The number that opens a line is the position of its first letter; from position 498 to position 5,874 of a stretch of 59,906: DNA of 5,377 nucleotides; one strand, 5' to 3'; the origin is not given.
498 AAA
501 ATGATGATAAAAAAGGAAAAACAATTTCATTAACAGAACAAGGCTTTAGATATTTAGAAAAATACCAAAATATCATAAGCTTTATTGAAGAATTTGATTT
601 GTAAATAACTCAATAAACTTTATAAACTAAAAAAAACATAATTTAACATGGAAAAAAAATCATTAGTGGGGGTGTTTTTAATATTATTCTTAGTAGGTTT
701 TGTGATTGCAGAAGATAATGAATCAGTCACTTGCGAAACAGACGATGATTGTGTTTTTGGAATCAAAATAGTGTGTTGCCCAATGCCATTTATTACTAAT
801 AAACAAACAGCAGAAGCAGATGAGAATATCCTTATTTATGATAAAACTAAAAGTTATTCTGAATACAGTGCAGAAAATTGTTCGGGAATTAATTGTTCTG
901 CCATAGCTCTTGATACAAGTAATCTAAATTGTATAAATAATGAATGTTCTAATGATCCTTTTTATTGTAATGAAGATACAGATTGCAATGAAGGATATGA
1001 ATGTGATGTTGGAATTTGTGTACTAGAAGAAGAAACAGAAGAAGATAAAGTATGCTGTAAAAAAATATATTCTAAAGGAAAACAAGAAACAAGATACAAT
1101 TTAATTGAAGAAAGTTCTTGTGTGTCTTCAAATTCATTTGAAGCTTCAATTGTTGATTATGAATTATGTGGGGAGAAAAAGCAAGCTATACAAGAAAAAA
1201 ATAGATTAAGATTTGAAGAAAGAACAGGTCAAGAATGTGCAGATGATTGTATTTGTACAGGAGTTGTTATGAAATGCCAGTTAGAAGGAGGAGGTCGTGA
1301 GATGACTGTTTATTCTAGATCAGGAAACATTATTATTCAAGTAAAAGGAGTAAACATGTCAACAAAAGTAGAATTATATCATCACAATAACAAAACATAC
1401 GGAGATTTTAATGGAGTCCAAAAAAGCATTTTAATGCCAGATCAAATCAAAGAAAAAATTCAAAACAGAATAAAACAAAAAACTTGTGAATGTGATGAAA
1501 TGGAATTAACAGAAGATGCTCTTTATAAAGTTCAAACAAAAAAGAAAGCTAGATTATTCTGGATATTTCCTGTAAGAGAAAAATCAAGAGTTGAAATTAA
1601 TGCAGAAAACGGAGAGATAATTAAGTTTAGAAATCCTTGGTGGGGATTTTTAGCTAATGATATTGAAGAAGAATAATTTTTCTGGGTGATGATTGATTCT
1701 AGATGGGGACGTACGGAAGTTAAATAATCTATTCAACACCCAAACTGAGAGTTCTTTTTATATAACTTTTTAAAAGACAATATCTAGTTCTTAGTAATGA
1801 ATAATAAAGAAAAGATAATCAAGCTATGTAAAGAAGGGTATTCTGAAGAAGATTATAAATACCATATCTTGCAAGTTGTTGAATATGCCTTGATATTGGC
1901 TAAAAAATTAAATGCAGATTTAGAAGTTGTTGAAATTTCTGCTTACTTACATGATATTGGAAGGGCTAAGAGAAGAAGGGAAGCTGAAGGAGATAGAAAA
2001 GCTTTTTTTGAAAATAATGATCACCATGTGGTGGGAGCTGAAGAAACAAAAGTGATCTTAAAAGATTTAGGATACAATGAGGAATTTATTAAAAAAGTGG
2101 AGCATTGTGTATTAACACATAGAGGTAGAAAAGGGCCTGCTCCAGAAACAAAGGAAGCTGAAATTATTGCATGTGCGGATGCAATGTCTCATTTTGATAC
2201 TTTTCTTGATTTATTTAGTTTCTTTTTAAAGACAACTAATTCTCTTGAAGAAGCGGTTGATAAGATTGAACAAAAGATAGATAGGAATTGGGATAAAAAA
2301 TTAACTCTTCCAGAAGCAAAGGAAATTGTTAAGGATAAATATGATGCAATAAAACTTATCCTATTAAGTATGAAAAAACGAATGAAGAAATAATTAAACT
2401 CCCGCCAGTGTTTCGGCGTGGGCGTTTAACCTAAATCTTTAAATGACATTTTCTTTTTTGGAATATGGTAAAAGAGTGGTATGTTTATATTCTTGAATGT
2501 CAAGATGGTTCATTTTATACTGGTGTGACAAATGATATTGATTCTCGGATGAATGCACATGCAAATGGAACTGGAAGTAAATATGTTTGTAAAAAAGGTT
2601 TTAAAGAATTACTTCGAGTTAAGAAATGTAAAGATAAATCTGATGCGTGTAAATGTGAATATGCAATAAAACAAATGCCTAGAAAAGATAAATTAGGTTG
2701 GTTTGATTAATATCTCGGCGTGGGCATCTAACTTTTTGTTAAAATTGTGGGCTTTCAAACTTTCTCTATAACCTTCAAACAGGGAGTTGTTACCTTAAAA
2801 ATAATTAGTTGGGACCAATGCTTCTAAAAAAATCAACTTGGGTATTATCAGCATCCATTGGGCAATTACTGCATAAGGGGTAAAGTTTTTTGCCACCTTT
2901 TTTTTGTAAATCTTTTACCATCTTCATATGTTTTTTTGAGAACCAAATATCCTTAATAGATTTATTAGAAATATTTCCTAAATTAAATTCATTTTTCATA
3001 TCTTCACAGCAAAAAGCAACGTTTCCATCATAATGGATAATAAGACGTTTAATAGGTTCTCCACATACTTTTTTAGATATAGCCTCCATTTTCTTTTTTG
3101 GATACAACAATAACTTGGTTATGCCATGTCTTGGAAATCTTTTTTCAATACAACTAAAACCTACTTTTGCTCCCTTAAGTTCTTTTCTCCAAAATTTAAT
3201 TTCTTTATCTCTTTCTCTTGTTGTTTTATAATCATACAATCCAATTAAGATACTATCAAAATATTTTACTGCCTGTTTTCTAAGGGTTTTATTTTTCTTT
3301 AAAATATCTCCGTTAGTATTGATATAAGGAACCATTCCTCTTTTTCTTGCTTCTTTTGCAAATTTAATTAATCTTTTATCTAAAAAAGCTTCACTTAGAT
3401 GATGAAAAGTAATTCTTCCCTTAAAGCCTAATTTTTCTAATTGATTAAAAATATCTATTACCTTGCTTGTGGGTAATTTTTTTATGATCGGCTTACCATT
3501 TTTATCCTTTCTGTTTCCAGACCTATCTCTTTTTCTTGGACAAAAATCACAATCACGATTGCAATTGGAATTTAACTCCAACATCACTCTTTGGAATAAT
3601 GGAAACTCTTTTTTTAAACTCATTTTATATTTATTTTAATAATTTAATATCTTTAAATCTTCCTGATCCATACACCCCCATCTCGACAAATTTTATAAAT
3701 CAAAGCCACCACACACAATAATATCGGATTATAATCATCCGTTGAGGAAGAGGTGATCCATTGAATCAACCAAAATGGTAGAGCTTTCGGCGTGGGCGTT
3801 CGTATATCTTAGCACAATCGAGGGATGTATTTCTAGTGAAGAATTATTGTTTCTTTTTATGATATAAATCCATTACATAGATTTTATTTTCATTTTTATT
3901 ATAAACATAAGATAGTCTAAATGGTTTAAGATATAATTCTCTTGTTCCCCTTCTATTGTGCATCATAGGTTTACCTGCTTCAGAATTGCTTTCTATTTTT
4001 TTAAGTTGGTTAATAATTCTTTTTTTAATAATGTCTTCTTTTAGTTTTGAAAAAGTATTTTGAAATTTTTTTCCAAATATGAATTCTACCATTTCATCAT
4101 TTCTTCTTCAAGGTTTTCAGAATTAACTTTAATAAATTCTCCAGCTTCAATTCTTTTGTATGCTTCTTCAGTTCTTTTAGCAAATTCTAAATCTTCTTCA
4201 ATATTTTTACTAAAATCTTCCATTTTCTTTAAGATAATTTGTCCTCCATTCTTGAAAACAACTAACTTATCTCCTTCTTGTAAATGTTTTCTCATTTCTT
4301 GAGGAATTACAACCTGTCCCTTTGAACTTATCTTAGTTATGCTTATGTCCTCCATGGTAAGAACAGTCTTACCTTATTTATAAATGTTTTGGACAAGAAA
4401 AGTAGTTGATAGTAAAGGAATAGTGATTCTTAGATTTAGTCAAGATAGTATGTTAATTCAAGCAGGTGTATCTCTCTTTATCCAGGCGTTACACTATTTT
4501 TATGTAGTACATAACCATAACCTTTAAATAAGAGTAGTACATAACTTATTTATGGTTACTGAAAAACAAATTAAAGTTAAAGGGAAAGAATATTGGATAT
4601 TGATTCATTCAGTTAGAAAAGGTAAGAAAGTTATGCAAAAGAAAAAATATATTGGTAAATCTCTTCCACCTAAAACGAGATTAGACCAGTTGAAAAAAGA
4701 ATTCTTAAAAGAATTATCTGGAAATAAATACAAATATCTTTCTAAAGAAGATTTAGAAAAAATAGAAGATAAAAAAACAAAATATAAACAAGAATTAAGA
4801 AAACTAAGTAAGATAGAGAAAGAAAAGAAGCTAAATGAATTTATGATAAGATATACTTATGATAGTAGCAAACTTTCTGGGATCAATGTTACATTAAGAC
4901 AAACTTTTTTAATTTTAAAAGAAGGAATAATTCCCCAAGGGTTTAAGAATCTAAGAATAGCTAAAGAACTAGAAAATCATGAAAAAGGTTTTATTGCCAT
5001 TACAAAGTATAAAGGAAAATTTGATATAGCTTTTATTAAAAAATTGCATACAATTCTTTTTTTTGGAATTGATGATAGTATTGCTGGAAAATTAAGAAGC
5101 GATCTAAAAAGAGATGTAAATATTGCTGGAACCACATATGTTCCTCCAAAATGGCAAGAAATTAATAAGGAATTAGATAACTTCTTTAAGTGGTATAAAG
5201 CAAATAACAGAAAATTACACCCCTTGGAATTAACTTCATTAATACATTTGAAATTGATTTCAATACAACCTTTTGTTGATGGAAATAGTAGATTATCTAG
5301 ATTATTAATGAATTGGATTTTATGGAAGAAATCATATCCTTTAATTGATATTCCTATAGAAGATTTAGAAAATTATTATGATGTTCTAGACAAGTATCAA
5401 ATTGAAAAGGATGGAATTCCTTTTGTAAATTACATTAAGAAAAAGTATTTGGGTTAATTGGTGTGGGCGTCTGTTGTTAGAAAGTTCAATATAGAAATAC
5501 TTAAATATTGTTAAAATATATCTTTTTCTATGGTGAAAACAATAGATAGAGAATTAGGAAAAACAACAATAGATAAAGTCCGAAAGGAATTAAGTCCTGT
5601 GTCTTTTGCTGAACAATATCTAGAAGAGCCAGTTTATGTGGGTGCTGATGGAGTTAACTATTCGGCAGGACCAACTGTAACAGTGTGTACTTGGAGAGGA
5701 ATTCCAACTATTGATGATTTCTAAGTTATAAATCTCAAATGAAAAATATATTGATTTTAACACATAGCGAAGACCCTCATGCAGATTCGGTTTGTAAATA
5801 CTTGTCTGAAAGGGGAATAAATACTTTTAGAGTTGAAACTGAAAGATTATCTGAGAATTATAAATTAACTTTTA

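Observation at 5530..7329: Graspetide-type RiPP locus (precursor, MvdC/D-like ATP-grasp, Tiki/ChaN-like protein) in an archaeon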

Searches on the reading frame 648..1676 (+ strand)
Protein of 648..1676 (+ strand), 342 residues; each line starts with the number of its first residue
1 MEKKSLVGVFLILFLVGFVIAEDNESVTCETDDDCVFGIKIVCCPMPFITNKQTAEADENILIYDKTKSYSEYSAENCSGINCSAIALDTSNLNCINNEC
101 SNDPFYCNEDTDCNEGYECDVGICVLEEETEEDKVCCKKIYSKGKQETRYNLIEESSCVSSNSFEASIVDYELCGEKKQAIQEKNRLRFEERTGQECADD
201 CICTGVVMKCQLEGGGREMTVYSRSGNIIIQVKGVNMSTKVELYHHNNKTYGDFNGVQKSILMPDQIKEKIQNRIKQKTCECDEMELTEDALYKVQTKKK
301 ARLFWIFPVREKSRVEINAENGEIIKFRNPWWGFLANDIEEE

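Call 55: search_protein_families(library=pfam, proteins=[window:648-1676:+], max_evalue=0.01)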
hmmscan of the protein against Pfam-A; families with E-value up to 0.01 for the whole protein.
window:648-1676:+ (342 aa): 1 family
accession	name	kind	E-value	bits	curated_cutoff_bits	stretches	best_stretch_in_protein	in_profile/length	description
PF07127.16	Nodulin_late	-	0.0094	16.7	30.4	1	10-36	10-37/54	Late nodulin domain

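Call 73: search_protein_families(library=padloc, proteins=[window:648-1676:+], max_evalue=0.001)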
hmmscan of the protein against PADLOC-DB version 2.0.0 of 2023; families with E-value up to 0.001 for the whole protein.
window:648-1676:+ (342 aa): 0 families

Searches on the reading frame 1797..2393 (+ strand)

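Call 55: search_protein_families(library=pfam, proteins=[window:1797-2393:+], max_evalue=0.01)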
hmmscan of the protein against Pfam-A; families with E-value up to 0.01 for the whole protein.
window:1797-2393:+ (198 aa): 3 families
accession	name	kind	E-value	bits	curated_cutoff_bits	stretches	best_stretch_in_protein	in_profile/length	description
PF01966.28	HD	-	1.4e-15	58.1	22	1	22-130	3-113/116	HD domain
PF13875.12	DUF4202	-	0.0012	19.1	35.1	1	40-166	45-160/183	Domain of unknown function (DUF4202)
PF08946.15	Osmo_CC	-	0.0037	17.9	24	0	173-185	5-17/46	Osmosensory transporter coiled coil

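Call 73: search_protein_families(library=padloc, proteins=[window:1797-2393:+], max_evalue=0.001)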
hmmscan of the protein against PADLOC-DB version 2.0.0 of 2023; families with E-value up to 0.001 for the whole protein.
window:1797-2393:+ (198 aa): 5 families
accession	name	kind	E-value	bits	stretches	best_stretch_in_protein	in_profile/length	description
PDLC00940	Cas3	-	7.2e-09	34.1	1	21-162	2-154/178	CRISPR-associated endonuclease Cas3-HD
PDLC01254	Cas3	-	8.1e-06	24.1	1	15-159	4-128/164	CAS-I; effector_G3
PDLC01293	Cas10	-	0.00016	18.8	1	46-159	2-95/577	CAS-III; effector_LS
PDLC02079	Cas3b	-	0.00029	17.1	1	20-59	14-53/691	-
PDLC01456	Cas3a2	-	0.00032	18.9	1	29-177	34-154/207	CAS-I; effector_G3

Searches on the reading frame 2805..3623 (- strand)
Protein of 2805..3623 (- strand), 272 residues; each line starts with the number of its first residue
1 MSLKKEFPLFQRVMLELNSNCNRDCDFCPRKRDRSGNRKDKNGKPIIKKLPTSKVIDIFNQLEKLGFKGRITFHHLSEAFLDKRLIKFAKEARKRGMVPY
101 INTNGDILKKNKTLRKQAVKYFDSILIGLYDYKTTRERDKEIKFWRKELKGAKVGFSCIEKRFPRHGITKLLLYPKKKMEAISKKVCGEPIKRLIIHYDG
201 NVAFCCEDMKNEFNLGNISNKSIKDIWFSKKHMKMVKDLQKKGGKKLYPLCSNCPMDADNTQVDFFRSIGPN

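Call 3: search_protein_families(library=pfam, proteins=[window:2805-3623:-], max_evalue=0.1)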
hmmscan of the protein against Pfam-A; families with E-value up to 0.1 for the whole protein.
window:2805-3623:- (272 aa): 3 families
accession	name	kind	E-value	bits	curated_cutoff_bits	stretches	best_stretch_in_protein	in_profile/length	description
PF13186.11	SPASM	-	2.2e-14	53.9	21.5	1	187-255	1-67/67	Iron-sulfur cluster-binding domain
PF04055.27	Radical_SAM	-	5.8e-05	23.7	29.5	1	19-128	5-108/166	Radical SAM superfamily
PF11031.13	Phage_holin_T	-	0.03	14.2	22.2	0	63-252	51-224/233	Bacteriophage T holin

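Call 4: search_protein_families(library=ncbifam, proteins=[window:2805-3623:-], max_evalue=0.1)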
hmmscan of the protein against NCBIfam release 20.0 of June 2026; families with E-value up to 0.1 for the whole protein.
window:2805-3623:- (272 aa): 24 families
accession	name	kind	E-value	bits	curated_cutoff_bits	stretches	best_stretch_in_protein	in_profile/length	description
TIGR04317.1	W_rSAM_matur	equivalog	1.2e-13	51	380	2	10-137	3-118/349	tungsten cofactor oxidoreductase radical SAM maturase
TIGR04321.1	spiroSPASM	subfamily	3.8e-10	39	250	2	184-254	437-502/510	spiro-SPASM protein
NF050035.1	rSAM_WgK_link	exception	6.7e-10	38.5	650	2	15-134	13-121/367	radical SAM/SPASM peptide maturase WgkB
TIGR04055.1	rSAM_NirJ2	equivalog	2e-06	27.6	500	1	19-115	8-92/326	putative heme d1 biosynthesis radical SAM protein NirJ2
NF038283.1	viperin_w_prok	equivalog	2.3e-06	27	180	1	17-127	8-112/281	viperin family antiviral radical SAM protein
NF033640.1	N_Twi_rSAM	subfamily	2.8e-06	26.7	170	1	183-261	1-76/398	twitch domain-containing radical SAM protein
TIGR04103.1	rSAM_nif11_3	equivalog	4.6e-06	25.5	725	1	14-129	8-113/412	nif11-class peptide radical SAM maturase 3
TIGR04311.1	rSAM_Geo_metal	subfamily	6.2e-06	25.5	400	1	214-256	350-388/423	radical SAM/SPASM family putative metalloenzyme maturase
TIGR04085.1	rSAM_more_4Fe4S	domain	8.5e-06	26.1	27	1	187-256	1-66/93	SPASM domain-containing protein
TIGR04546.1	rSAM_ahbC_deAc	equivalog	9.6e-06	24.6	650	1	49-142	68-158/390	12,18-didecarboxysiroheme deacetylase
TIGR03942.1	sulfatase_rSAM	equivalog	3.2e-05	23.2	349.45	1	180-255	247-315/363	anaerobic sulfatase maturase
TIGR04051.1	rSAM_NirJ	equivalog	0.00013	21.1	515.45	0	48-136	30-115/354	heme d1 biosynthesis radical SAM protein NirJ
TIGR04133.1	rSAM_w_lipo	hypoth_equivalog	0.00032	19.8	425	1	190-243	264-316/350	TIGR04133 family radical SAM/SPASM protein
TIGR04038.1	tatD_link_rSAM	subfamily_domain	0.00038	20.3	129.7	1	11-116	8-109/192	TatD family nuclease-associated radical SAM protein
TIGR03913.1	rad_SAM_trio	equivalog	0.00043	18.8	591.75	0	192-237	266-311/477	GDL motif peptide-associated radical SAM/SPASM maturase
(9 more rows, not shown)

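Call 73: search_protein_families(library=padloc, proteins=[window:2805-3623:-], max_evalue=0.001)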
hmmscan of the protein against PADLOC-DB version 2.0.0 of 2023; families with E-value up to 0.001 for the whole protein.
window:2805-3623:- (272 aa): 3 families
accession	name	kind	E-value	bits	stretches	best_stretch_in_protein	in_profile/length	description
PDLC02904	pVip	-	4.7e-09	34.1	1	17-129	9-107/262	Viperins associated with kinases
PDLC02903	pVip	-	7.8e-07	26.8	1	15-127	4-98/257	Viperins not associated with kinases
PDLC02905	pVip-kinase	-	1.3e-06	26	1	14-131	185-293/474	Viperin-kinase fusion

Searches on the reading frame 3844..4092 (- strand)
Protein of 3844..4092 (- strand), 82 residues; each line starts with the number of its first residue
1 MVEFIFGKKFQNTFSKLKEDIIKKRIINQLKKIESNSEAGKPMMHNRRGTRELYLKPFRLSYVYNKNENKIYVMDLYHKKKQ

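Call 3: search_protein_families(library=pfam, proteins=[window:3844-4092:-], max_evalue=0.1)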
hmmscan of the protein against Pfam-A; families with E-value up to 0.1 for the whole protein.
window:3844-4092:- (82 aa): 1 family
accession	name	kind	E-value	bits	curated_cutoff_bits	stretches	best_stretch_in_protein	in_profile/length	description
PF05973.20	Gp49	-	0.00018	21.9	23.9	1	20-82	8-75/90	Phage derived protein Gp49-like (DUF891)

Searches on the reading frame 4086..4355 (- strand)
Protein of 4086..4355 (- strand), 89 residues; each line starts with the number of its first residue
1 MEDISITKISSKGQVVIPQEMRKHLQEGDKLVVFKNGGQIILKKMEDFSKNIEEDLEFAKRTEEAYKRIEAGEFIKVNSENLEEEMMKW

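Call 3: search_protein_families(library=pfam, proteins=[window:4086-4355:-], max_evalue=0.1)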
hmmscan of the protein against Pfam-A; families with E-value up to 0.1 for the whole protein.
window:4086-4355:- (89 aa): 4 families
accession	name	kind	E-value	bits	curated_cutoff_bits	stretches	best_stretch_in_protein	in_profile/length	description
PF04014.23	MazE_antitoxin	-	1.9e-09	37.7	24.7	1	6-46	1-44/48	Antidote-toxin recognition MazE, bacterial antitoxin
PF02381.23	MraZ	-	0.015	15.7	23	1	11-68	12-71/72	MraZ protein, putative antitoxin-like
PF10884.14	DUF2683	-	0.036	14.8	27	1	47-84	30-66/66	Protein of unknown function (DUF2683)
PF15937.10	PrlF_antitoxin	-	0.04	14.5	32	0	8-49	3-47/99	prlF antitoxin for toxin YhaV_toxin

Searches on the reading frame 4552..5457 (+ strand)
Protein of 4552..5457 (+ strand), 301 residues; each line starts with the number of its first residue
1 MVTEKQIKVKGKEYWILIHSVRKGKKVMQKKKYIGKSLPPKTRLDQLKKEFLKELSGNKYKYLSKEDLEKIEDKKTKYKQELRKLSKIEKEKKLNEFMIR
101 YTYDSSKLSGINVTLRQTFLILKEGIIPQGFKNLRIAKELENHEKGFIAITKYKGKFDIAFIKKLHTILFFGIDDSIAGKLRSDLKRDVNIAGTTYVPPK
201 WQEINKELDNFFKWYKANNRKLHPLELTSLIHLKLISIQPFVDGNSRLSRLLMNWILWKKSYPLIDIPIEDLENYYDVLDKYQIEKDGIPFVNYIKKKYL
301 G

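Call 3: search_protein_families(library=pfam, proteins=[window:4552-5457:+], max_evalue=0.1)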
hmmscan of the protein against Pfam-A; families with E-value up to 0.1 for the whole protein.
window:4552-5457:+ (301 aa): 2 families
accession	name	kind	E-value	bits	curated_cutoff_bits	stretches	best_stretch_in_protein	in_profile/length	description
PF02661.23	Fic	-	7.1e-19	68.9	24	1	157-257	2-93/93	Fic/DOC family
PF04494.20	TFIID_NTD2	-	0.066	13.9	22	0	68-109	57-99/133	WD40 associated region in TFIID subunit, NTD2 domain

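Call 4: search_protein_families(library=ncbifam, proteins=[window:4552-5457:+], max_evalue=0.1)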
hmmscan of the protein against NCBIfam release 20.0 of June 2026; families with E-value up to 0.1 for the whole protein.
window:4552-5457:+ (301 aa): 5 families
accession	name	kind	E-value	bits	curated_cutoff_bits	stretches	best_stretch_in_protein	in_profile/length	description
NF041381.1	XopAC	subfamily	5.3e-09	35.3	450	1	177-265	322-419/451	XopAC/AvrAC family type III secretion system effector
TIGR02613.1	mob_myst_B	hypoth_equivalog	3.6e-07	30.2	124.4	1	159-281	51-165/186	mobile mystery protein B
NF046030.1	ProtAdlyltaseSoFic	equivalog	5.6e-06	25.5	550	1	194-275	148-227/361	protein adenylyltransferase Fic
NF046029.1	ProtAdlyltaseNmFic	equivalog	0.0038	17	230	1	161-286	31-144/177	protein adenylyltransferase Fic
TIGR01550.1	DOC_P1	subfamily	0.035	14.3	38.65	0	226-264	53-91/122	type II toxin-antitoxin system death-on-curing family toxin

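Call 73: search_protein_families(library=padloc, proteins=[window:4552-5457:+], max_evalue=0.001)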
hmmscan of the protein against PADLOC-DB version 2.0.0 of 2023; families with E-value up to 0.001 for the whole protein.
window:4552-5457:+ (301 aa): 7 families
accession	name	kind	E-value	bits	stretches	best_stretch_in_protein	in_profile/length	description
PDLC03963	SoFic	-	2.3e-25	87.8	1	68-294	29-255/361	-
PDLC04840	PDC-S04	-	3e-20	70.9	1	90-285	4-202/227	-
PDLC04836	PDC-S04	-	3.7e-19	66.9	1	94-287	21-217/244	-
PDLC04837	PDC-S04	-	9e-16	55.9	1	76-297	5-222/234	-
PDLC04839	PDC-S04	-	2.1e-12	45.1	1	140-267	42-169/205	-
PDLC04966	PDC-S24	-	3.4e-10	37.4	1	192-261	271-340/497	-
PDLC04838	PDC-S04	-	2.5e-08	32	1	151-264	57-169/209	-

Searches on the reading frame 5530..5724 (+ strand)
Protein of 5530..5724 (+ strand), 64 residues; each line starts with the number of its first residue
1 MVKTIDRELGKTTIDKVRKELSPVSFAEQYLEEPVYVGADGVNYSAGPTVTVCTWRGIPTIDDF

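Call 3: search_protein_families(library=pfam, proteins=[window:5530-5724:+], max_evalue=0.1)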
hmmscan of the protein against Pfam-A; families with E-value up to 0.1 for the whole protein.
window:5530-5724:+ (64 aa): 0 families

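Call 4: search_protein_families(library=ncbifam, proteins=[window:5530-5724:+], max_evalue=0.1)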
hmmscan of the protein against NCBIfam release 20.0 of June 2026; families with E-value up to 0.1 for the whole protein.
window:5530-5724:+ (64 aa): 0 families

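Call 10: find_homologous_proteins(query=window:5530-5721:+, max_evalue=10)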
Query window:5530-5721:+ (64 aa): 3 proteins with E <= 10 among 3 candidates.
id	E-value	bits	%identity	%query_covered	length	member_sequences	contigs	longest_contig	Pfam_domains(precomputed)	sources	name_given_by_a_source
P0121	1.6e-35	137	100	100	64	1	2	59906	-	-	-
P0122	6.0e-16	76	60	100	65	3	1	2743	-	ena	-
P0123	1.1e-7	50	48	94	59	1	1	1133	-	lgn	-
